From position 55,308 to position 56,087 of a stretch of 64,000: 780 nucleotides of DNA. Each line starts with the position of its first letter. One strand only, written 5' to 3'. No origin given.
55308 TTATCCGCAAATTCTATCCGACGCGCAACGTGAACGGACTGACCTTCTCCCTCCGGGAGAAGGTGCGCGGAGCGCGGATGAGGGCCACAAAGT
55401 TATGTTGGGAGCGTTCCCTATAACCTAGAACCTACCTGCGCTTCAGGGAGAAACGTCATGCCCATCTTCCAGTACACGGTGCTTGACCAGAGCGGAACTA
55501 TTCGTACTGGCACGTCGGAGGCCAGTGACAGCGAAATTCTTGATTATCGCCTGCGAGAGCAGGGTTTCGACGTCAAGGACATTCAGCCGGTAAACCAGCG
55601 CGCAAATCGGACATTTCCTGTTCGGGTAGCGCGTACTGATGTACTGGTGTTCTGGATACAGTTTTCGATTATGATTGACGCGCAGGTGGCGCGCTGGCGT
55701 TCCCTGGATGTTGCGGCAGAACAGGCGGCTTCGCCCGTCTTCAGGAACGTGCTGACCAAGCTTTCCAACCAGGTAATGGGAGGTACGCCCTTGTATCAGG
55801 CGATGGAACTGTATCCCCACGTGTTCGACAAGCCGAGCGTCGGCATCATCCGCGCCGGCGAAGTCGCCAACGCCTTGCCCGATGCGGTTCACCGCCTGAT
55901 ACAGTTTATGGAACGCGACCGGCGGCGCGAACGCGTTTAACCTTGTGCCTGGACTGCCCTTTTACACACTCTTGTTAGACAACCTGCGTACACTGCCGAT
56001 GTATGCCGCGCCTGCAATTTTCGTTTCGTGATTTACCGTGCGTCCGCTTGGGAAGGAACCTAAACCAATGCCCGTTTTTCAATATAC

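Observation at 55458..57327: Truncated pilC' (first cytoplasmic domain only) immediately upstream of full-length pilC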

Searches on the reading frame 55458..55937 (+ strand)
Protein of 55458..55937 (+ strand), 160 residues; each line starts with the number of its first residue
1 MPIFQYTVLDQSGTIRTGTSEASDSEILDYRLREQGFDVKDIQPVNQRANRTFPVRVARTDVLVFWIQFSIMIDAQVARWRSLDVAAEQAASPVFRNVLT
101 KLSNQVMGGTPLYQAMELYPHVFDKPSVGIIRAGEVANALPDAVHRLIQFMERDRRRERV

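Call 4: search_protein_families(library=pfam, proteins=[window:55458-55937:+], max_evalue=0.01)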
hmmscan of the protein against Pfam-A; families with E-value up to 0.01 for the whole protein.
window:55458-55937:+ (160 aa): 1 family
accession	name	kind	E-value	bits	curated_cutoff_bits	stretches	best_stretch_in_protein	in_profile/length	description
PF00482.28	T2SSF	-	4.1e-13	49.8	25.2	1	68-158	4-95/125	Type II secretion system (T2SS), protein F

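Call 6: find_homologous_proteins(query=window:55458-55937:+, max_evalue=0.00001)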
Query window:55458-55937:+ (160 aa): 18 proteins with E <= 0.00001 among 66 candidates.
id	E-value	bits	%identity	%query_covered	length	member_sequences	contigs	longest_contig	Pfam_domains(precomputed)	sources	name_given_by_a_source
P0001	2.9e-99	347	100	100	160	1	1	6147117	PF00482.29,PF28597.1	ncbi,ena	-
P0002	2.0e-80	286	83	100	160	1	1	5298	PF00482.29,PF28597.1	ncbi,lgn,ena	-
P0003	7.5e-80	284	81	99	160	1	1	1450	PF00482.29,PF28597.1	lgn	-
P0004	3.0e-63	230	70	98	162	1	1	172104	PF00482.29,PF28597.1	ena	-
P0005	1.9e-61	224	67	98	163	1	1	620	PF00482.29,PF28597.1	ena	-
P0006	2.4e-60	221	66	98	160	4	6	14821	PF00482.29,PF28597.1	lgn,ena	-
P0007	1.2e-59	219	62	98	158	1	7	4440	PF00482.29,PF28597.1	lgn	-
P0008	1.2e-58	215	64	98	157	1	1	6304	PF00482.29,PF28597.1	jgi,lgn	-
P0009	2.1e-57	211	61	99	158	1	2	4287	PF00482.29,PF28597.1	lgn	-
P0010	4.2e-56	207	60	98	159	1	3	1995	PF00482.29,PF28597.1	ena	-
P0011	1.2e-53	199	64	98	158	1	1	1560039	PF00482.29,PF28597.1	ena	-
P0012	2.4e-53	198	63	98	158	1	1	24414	PF00482.29,PF28597.1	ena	-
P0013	1.5e-50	189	57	99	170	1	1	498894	PF00482.29,PF28597.1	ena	-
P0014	7.7e-48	180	58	98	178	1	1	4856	PF00482.29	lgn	-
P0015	8.1e-47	177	55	99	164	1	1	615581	PF00482.29,PF28597.1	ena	-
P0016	9.7e-41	157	51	95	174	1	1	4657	PF00482.29,PF28597.1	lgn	-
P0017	1.9e-31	127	46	99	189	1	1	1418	PF00482.29,PF28597.1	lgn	-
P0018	6.2e-31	125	45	96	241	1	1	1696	PF00482.29,PF28597.1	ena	-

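Call 7: find_encoding_contigs(protein=P0011, flank=10000, max_places=2)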
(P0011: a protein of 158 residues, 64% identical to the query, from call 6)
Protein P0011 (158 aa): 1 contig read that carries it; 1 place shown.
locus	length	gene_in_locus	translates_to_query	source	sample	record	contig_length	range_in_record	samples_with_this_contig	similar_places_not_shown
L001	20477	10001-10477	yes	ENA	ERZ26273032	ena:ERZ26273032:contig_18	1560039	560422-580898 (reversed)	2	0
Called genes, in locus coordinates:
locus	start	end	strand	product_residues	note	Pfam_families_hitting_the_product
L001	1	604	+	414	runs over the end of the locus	PF07690:MFS_1, PF03137:OATP (weak)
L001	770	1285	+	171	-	PF03652:RuvX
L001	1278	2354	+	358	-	PF02618:YceG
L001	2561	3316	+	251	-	PF09419:PGP_phosphatase, PF00702:Hydrolase, PF13419:HAD_2 (faint), PF13242:Hydrolase_like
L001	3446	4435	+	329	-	PF08501:Shikimate_dh_N, PF02826:2-Hacid_dh_C (faint), PF01488:Shikimate_DH, PF03435:Sacchrp_dh_NADP (weak), PF18317:SDH_C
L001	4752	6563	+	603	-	PF05157:MshEN, PF00437:T2SSE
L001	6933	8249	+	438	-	PF00437:T2SSE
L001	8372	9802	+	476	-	-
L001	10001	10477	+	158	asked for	PF28597:T2SSF_N, PF00482:T2SSF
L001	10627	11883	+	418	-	PF28597:T2SSF_N, PF00482:T2SSF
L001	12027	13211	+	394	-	PF06750:A24_N_bact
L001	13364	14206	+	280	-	PF07963:N_methyl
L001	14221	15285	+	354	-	PF07963:N_methyl (weak)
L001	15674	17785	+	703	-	-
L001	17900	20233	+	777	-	PF07963:N_methyl (faint)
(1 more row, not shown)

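Call 8: find_encoding_contigs(protein=P0015, flank=10000, max_places=2)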
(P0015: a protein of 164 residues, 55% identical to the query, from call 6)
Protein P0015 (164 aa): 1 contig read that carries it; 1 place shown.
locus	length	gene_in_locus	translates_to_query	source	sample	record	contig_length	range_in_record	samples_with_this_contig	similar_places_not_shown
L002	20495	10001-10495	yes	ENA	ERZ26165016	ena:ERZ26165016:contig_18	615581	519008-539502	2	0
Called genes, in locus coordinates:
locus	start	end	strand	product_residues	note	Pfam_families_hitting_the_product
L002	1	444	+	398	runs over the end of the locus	PF07690:MFS_1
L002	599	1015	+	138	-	PF03652:RuvX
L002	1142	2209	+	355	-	PF02618:YceG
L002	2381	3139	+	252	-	PF09419:PGP_phosphatase, PF00702:Hydrolase, PF13419:HAD_2 (faint), PF13242:Hydrolase_like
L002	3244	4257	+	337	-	PF08501:Shikimate_dh_N, PF01488:Shikimate_DH, PF00106:adh_short (faint), PF03435:Sacchrp_dh_NADP (weak), PF18317:SDH_C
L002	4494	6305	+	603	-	PF05157:MshEN, PF00437:T2SSE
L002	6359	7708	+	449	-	PF00437:T2SSE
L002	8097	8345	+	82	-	-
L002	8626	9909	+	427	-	-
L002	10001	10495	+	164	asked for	PF28597:T2SSF_N (weak), PF00482:T2SSF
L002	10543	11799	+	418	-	PF28597:T2SSF_N, PF00482:T2SSF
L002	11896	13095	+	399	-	PF06750:A24_N_bact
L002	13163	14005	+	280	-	PF07963:N_methyl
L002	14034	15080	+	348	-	PF07963:N_methyl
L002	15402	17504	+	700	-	PF07963:N_methyl (weak)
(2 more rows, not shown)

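Call 9: find_encoding_contigs(protein=P0013, flank=10000, max_places=2)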
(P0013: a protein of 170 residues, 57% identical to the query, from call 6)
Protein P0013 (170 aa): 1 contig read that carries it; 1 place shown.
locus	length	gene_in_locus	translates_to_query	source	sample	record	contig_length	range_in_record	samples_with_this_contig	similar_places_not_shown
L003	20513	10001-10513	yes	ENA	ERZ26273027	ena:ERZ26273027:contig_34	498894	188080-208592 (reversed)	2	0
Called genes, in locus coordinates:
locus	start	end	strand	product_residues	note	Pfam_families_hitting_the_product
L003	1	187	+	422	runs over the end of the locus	PF07690:MFS_1, PF06779:MFS_4, PF07690:MFS_1 (weak)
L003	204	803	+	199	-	PF03652:RuvX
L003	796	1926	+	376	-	PF02618:YceG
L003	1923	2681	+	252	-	PF09419:PGP_phosphatase, PF13419:HAD_2 (faint), PF00702:Hydrolase (weak), PF13242:Hydrolase_like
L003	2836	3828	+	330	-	PF08501:Shikimate_dh_N, PF01488:Shikimate_DH, PF03807:F420_oxidored (weak), PF03435:Sacchrp_dh_NADP (weak), PF18317:SDH_C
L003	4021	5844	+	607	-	PF05157:MshEN, PF00437:T2SSE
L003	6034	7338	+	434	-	PF00437:T2SSE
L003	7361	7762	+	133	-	-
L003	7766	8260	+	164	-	-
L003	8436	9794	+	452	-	PF00437:T2SSE, PF25199:nSTAND_NTPase5 (faint), PF13401:AAA_22 (weak)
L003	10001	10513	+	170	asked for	PF28597:T2SSF_N (weak), PF00482:T2SSF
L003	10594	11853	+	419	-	PF28597:T2SSF_N, PF00482:T2SSF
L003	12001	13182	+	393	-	PF06750:A24_N_bact, PF01478:Peptidase_A24 (weak)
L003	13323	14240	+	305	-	PF07963:N_methyl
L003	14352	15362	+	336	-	PF07963:N_methyl (weak)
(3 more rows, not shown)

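Call 10: find_encoding_contigs(protein=P0004, flank=10000, max_places=2)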
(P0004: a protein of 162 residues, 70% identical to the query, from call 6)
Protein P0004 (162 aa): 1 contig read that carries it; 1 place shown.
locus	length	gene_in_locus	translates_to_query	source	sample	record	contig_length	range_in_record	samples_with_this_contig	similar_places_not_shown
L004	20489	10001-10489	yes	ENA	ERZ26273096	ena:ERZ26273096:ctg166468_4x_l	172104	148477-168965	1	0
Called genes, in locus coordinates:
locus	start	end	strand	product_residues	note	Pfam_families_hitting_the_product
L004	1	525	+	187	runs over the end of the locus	PF13424:TPR_12, PF17874:TPR_MalT, PF13374:TPR_10, PF24885:TPR_NPHP3, PF13374:TPR_10, PF13424:TPR_12, PF13374:TPR_10, PF13424:TPR_12, +10 more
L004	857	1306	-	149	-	-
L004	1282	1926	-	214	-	-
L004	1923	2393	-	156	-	-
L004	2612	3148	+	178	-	PF03652:RuvX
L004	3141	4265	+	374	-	PF02618:YceG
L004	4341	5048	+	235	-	PF09419:PGP_phosphatase, PF00702:Hydrolase, PF13242:Hydrolase_like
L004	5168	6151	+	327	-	PF08501:Shikimate_dh_N, PF01488:Shikimate_DH, PF18317:SDH_C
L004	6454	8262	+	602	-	PF05157:MshEN, PF00437:T2SSE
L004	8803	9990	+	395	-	PF00437:T2SSE, PF13401:AAA_22 (faint)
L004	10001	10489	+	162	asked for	PF28597:T2SSF_N, PF00482:T2SSF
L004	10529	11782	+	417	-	PF28597:T2SSF_N, PF00482:T2SSF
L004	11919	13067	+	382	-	PF06750:A24_N_bact, PF01478:Peptidase_A24 (weak)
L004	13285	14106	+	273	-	PF07963:N_methyl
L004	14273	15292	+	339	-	PF07963:N_methyl (weak)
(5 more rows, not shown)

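Call 14: find_related_loci(query=A2, collection=genome_contigs, flank=8000)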
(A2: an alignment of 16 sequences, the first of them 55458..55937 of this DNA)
Query A2 (160 aa) in genome_contigs; peptide patterns used: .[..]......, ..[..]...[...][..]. (x = any residue, [..] = any of these).
77 stretches matched a pattern; 2 encode a relative of the query (tblastn E <= 1e-3); 2 distinct loci.
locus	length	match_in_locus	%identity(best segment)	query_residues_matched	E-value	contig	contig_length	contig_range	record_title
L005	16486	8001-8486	44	1-159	2e-40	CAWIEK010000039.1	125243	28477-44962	MAG: uncultured Chthonomonadaceae bacterium isolate MFD04580.bin.1.91 genome assembly, contig: contig_81924, whole genom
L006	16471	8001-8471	43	1-157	3e-27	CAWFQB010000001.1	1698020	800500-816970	MAG: uncultured Chthonomonadaceae bacterium isolate MFD04580.bin.2.50 genome assembly, contig: contig_10650, whole genom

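Call 21: list_cluster_members(proteins=[window:55458-55937:+, window:56068-57324:+, window:50515-51831:+])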
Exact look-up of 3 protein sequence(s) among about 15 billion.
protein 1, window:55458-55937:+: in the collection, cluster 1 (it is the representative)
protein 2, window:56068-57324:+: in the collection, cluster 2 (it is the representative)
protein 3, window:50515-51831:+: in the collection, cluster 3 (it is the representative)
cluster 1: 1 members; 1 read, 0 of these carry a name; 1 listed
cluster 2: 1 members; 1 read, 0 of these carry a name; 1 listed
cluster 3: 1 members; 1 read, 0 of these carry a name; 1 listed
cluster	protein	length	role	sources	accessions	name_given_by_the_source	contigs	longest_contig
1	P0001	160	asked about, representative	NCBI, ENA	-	-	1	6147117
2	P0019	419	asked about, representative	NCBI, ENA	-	-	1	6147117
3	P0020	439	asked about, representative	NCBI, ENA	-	-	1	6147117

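Call 25: search_protein_representatives(alignment_id=A2)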
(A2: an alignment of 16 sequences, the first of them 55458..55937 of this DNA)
Query: 16 sequences, 161 profile positions. Proteins with E-value up to 0.001 (for the whole library): 13772; up to 1e-10: 3143; up to 1e-30: 10. The best 150 are listed.
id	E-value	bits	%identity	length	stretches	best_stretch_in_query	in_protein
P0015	3.1e-76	271.0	-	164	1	1-157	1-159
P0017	1.1e-40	155.4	-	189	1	1-158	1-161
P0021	4.7e-38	146.9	-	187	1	1-159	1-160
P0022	1.0e-37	145.7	-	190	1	1-159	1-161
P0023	1.6e-36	141.9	-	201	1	1-157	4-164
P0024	8.8e-33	129.7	-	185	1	1-158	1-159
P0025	1.7e-32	128.8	-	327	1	1-156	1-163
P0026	2.0e-32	128.6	-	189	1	1-155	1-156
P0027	3.2e-32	127.9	-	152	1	13-155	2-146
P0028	3.4e-32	127.8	-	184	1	1-157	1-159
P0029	1.6e-27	112.6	-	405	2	1-156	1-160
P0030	2.6e-27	112.0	-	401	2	4-155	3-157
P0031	3.9e-26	108.1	-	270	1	1-158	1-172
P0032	4.2e-26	108.0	-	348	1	1-158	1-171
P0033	6.2e-26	107.5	-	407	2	1-155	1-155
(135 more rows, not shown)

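Call 27: find_encoding_contigs(protein=P0002, flank=6000, max_places=1)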
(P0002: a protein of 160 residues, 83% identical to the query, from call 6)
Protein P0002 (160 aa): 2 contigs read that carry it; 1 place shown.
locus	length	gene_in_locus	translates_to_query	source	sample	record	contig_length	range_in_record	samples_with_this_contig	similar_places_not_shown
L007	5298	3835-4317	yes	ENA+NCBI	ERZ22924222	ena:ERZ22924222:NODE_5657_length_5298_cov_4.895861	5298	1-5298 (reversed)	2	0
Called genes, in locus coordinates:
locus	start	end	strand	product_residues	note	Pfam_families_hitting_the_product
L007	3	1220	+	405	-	?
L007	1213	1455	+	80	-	-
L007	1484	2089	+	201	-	PF07963:N_methyl (weak), PF07596:SBP_bac_10 (weak)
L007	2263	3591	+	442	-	-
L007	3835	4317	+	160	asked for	PF28597:T2SSF_N (weak), PF00482:T2SSF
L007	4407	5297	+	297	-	?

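Call 28: find_encoding_contigs(protein=P0006, flank=10000, max_places=1)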
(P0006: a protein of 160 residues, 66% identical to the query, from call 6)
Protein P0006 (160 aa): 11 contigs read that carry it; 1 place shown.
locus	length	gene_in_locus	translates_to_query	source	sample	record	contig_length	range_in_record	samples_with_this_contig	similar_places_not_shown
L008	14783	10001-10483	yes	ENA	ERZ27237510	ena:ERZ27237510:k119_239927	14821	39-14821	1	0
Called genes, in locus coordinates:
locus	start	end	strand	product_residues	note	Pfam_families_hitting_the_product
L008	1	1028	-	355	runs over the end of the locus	?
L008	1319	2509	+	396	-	PF06779:MFS_4, PF07690:MFS_1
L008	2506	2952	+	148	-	PF03652:RuvX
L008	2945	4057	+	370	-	PF02618:YceG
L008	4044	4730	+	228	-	PF13419:HAD_2 (weak), PF09419:PGP_phosphatase, PF00702:Hydrolase, PF13242:Hydrolase_like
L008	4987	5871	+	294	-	PF08501:Shikimate_dh_N, PF01488:Shikimate_DH, PF18317:SDH_C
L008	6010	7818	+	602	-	PF05157:MshEN, PF00437:T2SSE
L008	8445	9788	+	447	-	PF00437:T2SSE, PF13401:AAA_22 (weak)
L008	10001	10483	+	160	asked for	PF28597:T2SSF_N (weak), PF00482:T2SSF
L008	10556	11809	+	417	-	PF28597:T2SSF_N, PF00482:T2SSF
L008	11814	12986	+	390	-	PF06750:A24_N_bact, PF01478:Peptidase_A24 (weak)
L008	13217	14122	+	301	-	PF07963:N_methyl (weak)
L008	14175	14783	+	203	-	?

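Call 29: find_encoding_contigs(protein=P0012, flank=10000, max_places=1)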
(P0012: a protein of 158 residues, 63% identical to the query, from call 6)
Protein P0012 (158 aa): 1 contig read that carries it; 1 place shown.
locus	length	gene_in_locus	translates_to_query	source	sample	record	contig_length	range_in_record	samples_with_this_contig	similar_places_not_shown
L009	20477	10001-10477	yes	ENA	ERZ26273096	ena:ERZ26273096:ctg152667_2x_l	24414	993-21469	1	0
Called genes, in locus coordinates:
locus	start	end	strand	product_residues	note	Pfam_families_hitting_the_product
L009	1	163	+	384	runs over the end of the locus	?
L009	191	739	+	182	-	PF03652:RuvX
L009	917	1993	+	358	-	PF02618:YceG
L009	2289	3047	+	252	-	PF09419:PGP_phosphatase, PF00702:Hydrolase, PF13419:HAD_2 (faint), PF13242:Hydrolase_like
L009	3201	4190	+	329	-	PF08501:Shikimate_dh_N, PF02826:2-Hacid_dh_C (weak), PF01488:Shikimate_DH, PF18317:SDH_C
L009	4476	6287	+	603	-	PF05157:MshEN, PF00437:T2SSE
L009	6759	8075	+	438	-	PF00437:T2SSE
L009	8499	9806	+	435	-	PF00437:T2SSE, PF13401:AAA_22 (weak)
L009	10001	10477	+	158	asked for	PF28597:T2SSF_N (weak), PF00482:T2SSF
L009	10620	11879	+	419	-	PF28597:T2SSF_N, PF00482:T2SSF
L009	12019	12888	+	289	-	PF06750:A24_N_bact, PF01478:Peptidase_A24 (weak)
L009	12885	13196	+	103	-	-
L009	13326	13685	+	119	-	PF07963:N_methyl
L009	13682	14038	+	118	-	-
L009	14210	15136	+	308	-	PF07963:N_methyl (weak)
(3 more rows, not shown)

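Call 36: find_homologous_proteins(query=A4, max_evalue=1e-10)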
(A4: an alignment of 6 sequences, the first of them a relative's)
Query A4 (6 sequences) (187 aa, profile of the alignment): 39 proteins with E <= 1e-10 among 8000 candidates.
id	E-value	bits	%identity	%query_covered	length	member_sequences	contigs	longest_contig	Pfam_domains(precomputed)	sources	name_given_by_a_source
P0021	2.7e-80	286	100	100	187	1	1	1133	PF00482.29,PF28597.1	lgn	-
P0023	3.6e-75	270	38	96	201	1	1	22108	PF00482.29,PF28597.1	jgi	jgi:general secretion pathway protein F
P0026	1.6e-74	267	37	87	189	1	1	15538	PF00482.29,PF28597.1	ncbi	-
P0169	2.7e-63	231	42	96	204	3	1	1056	PF00482.29,PF28597.1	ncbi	-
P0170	1.4e-61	225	41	98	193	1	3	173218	PF00482.29,PF28597.1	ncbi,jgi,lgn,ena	jgi:type II secretory pathway component PulF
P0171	3.5e-61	224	45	88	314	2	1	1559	PF00482.29,PF28597.1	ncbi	-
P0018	3.6e-59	217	43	88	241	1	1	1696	PF00482.29,PF28597.1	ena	-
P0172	5.8e-59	217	45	97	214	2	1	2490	PF00482.29,PF28597.1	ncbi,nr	ncbi:MAG TPA: type II secretion system F family protein, partial [Chthonomonadales bacterium]|nr:typ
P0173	1.2e-57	212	44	88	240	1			PF00482.29,PF28597.1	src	-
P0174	2.8e-57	211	45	88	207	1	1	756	PF00482.29,PF28597.1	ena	-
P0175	7.7e-57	210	43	88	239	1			PF00482.29,PF28597.1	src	-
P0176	1.3e-56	209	44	88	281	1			PF00482.29,PF28597.1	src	-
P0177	2.0e-56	208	41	88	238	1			PF00482.29,PF28597.1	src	-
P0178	1.2e-55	206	42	88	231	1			PF00482.29,PF28597.1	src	-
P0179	5.6e-53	197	41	88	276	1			PF00482.29,PF28597.1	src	-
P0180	5.7e-53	197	41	97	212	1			PF00482.29,PF28597.1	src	-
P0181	5.5e-40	155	37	87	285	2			PF00482.29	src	-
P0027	7.4e-38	148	45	77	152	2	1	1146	PF00482.29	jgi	jgi:type IV pilus assembly protein PilC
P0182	1.1e-36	144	33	52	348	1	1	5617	PF00482.29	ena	-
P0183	4.1e-31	126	31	96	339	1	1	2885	PF00482.29,PF28597.1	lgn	-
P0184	9.2e-31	125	28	96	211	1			PF00482.29,PF28597.1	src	-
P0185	2.7e-28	117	31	52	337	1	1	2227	PF00482.29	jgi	jgi:type IV pilus assembly protein PilC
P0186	3.8e-28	116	42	57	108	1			PF00482.29,PF28597.1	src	-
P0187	2.7e-27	113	27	96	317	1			PF00482.29,PF28597.1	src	-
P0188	3.7e-25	107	27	82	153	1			PF00482.29,PF28597.1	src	-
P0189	4.6e-25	106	27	95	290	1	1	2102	PF00482.29,PF28597.1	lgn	-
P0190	6.8e-23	99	32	42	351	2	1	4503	PF00482.29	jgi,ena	-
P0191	8.7e-23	99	25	82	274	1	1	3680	PF00482.29,PF28597.1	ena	-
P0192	5.1e-22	96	29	82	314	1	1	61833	PF00482.29,PF28597.1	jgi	jgi:general secretion pathway protein F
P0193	6.6e-22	96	29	82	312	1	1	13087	PF00482.29,PF28597.1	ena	-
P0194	4.4e-21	93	48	44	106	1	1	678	PF28597.1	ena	-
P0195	3.3e-20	90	30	52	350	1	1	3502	PF00482.29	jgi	jgi:type IV pilus assembly protein PilC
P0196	1.4e-19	88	31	45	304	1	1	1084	PF00482.29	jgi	-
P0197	3.9e-19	87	27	82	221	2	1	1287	PF00482.29,PF28597.1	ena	-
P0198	1.2e-17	82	28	82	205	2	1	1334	PF00482.29,PF28597.1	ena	-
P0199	3.7e-16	77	36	41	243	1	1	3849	PF00482.29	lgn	-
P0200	7.4e-15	73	41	53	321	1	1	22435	PF00482.29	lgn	-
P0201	1.4e-14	72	28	79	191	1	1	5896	PF00482.29,PF28597.1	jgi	jgi:general secretion pathway protein F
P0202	1.2e-12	66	30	86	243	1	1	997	PF00482.29,PF28597.1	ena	-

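Call 37: find_encoding_contigs(protein=P0170, flank=10000, max_places=2)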
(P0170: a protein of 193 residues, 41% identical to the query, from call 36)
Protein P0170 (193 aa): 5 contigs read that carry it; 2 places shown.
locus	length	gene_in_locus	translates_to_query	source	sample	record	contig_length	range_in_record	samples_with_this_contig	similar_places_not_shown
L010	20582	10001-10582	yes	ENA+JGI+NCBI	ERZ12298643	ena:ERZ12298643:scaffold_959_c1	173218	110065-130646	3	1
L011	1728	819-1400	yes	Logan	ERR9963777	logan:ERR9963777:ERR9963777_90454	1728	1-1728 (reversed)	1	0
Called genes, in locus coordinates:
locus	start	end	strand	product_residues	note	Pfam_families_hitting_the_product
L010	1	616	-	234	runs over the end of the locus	-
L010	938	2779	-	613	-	PF00456:Transketolase_N, PF13292:DXP_synthase_N (weak), PF00676:E1_dh, PF02779:Transket_pyr, PF02780:Transketolase_C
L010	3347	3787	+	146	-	PF03652:RuvX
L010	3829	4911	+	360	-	PF02618:YceG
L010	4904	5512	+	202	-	PF13419:HAD_2 (weak), PF09419:PGP_phosphatase, PF00702:Hydrolase, PF13242:Hydrolase_like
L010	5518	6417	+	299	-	PF08501:Shikimate_dh_N, PF18317:SDH_C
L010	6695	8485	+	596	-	PF05157:MshEN, PF00437:T2SSE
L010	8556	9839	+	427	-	PF00437:T2SSE, PF13191:AAA_16 (faint), PF25199:nSTAND_NTPase5 (weak), PF13401:AAA_22 (weak)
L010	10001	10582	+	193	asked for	PF28597:T2SSF_N, PF00482:T2SSF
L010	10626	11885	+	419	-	PF28597:T2SSF_N, PF00482:T2SSF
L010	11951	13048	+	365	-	PF06750:A24_N_bact, PF01478:Peptidase_A24 (weak)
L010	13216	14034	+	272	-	PF07963:N_methyl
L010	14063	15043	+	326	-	PF07963:N_methyl (weak)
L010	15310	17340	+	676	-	-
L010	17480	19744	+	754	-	-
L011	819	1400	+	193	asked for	PF28597:T2SSF_N, PF00482:T2SSF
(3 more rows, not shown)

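Call 38: find_encoding_contigs(protein=P0023, flank=10000, max_places=1)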
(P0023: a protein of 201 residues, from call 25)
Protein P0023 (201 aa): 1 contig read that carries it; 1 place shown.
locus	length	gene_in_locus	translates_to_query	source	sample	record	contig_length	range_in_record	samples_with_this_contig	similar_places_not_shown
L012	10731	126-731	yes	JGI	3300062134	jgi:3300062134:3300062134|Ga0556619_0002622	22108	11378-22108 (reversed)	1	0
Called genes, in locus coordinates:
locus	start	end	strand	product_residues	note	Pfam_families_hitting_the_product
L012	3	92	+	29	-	?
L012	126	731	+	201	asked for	PF28597:T2SSF_N, PF00482:T2SSF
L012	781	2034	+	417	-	PF28597:T2SSF_N, PF00482:T2SSF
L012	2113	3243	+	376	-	PF06750:A24_N_bact, PF01478:Peptidase_A24 (weak)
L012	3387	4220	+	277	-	PF07963:N_methyl (weak)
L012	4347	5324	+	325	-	PF07963:N_methyl (weak)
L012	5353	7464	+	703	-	-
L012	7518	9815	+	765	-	PF07963:N_methyl (faint)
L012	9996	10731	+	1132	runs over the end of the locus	-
